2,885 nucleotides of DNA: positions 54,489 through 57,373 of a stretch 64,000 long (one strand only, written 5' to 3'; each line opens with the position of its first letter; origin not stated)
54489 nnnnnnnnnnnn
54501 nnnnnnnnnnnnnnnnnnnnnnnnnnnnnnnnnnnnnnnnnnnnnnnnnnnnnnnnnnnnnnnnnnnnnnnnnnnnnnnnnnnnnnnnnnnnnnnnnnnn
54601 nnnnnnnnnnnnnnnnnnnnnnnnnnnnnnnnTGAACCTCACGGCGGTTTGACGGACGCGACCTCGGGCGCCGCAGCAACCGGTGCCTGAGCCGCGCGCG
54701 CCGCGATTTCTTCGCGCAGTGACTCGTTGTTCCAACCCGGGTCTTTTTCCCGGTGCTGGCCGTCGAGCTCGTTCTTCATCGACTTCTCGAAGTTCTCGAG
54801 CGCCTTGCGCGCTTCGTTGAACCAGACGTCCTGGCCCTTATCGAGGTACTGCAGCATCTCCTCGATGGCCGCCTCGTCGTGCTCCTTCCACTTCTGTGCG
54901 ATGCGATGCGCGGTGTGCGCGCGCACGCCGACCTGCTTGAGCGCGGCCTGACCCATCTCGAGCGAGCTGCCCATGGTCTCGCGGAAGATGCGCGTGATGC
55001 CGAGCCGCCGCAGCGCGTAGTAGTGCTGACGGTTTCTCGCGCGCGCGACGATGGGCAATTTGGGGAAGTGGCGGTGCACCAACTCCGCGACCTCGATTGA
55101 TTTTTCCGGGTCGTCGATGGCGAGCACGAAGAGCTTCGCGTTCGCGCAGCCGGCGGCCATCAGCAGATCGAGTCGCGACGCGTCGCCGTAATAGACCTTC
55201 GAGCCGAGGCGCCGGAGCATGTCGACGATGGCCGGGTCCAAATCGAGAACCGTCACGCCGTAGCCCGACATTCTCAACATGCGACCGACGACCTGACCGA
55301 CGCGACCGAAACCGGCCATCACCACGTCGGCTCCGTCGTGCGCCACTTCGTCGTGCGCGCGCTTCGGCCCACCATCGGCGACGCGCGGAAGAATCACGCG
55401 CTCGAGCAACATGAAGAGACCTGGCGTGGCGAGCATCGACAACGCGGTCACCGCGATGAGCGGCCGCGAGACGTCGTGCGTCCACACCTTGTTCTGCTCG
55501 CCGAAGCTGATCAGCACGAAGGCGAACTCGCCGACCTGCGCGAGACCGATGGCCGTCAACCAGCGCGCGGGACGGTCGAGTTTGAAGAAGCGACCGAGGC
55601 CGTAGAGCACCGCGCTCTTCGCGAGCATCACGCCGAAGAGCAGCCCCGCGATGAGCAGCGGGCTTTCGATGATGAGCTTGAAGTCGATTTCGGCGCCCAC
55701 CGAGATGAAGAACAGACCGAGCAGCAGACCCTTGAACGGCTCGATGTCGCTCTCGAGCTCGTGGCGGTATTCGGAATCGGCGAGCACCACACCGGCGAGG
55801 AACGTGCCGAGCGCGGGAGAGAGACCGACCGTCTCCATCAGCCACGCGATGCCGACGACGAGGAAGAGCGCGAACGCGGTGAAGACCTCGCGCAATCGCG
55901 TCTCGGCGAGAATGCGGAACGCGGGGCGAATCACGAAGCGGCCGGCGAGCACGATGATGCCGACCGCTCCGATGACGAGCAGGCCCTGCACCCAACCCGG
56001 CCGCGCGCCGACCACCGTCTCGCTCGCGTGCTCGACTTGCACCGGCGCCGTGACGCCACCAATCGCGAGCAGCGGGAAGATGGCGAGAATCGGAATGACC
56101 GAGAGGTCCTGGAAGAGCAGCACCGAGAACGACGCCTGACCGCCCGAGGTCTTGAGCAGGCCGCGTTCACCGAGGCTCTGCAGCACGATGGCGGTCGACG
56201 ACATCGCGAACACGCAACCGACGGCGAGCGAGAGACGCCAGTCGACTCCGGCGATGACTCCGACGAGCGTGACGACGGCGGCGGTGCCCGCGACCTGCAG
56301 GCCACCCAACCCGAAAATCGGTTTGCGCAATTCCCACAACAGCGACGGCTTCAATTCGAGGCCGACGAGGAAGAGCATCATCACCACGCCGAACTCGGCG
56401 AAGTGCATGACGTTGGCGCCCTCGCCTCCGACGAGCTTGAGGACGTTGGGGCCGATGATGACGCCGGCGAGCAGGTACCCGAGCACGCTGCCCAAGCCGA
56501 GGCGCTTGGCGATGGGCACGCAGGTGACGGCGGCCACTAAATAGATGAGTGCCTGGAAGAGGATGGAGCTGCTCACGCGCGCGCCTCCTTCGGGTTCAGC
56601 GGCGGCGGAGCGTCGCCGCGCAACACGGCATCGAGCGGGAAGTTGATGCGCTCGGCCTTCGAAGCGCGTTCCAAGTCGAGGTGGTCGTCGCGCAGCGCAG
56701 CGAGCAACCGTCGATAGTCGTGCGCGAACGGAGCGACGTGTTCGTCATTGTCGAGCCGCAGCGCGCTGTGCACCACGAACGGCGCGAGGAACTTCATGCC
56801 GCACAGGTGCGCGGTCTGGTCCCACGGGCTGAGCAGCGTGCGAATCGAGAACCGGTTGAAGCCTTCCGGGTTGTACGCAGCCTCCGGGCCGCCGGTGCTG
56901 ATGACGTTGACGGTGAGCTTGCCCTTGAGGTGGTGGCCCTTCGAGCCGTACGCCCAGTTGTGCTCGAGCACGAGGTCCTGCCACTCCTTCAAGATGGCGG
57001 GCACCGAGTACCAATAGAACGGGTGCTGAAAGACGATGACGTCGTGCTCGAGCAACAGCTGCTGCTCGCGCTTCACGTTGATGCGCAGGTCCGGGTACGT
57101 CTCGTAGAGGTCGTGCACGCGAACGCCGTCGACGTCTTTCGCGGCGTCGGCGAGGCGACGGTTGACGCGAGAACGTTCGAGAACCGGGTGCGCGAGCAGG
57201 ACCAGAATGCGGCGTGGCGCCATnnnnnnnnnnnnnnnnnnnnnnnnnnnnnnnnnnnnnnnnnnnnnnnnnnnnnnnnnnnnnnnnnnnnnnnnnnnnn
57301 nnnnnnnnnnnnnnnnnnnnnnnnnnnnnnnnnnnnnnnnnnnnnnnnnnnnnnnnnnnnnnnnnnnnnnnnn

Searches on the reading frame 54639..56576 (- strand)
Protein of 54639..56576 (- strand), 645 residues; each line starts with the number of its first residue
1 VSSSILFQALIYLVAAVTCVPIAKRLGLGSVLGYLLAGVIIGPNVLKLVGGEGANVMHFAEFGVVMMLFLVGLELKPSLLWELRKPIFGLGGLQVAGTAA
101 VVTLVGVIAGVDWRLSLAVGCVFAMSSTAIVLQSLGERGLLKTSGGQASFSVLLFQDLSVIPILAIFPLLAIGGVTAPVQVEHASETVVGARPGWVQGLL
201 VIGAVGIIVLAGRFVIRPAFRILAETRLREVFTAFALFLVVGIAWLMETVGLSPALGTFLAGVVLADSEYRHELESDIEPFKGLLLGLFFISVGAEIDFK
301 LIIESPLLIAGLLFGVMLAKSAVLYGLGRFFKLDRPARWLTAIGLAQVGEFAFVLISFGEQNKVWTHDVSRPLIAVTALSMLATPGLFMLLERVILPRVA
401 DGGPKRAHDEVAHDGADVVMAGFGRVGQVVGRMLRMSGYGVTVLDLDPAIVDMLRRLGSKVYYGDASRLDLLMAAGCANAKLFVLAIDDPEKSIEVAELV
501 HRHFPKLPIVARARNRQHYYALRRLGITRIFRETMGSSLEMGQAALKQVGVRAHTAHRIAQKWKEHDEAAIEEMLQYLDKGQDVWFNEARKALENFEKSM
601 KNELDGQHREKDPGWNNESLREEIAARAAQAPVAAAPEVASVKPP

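Call 43: search_protein_families(library=pfam, proteins=[window:54639-56576:-], max_evalue=0.001)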
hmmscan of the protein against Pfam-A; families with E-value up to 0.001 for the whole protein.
window:54639-56576:- (645 aa): 2 families
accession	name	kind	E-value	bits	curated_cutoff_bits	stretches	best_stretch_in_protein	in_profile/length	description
PF00999.27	Na_H_Exchanger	-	2.9e-57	194.7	26.2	1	16-389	3-371/375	Sodium/hydrogen exchanger, transmembrane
PF02254.24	TrkA_N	-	1.7e-24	86.8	23.8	1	418-531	1-114/116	TrkA-N domain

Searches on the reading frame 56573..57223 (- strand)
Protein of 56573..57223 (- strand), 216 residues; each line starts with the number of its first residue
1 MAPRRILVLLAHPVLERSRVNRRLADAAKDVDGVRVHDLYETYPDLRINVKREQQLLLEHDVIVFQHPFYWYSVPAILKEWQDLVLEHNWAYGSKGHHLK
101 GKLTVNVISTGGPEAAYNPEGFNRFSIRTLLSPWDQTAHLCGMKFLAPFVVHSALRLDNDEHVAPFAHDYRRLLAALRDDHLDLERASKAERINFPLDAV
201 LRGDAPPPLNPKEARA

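Call 43: search_protein_families(library=pfam, proteins=[window:56573-57223:-], max_evalue=0.001)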
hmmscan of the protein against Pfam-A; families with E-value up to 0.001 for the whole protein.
window:56573-57223:- (216 aa): 2 families
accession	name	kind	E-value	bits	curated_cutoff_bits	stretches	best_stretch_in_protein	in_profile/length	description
PF02525.22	Flavodoxin_2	-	3.1e-46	158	27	1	5-172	2-196/198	Flavodoxin-like fold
PF03358.20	FMN_red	-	0.00012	22.1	24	1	47-112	58-116/152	NADPH-dependent FMN reductase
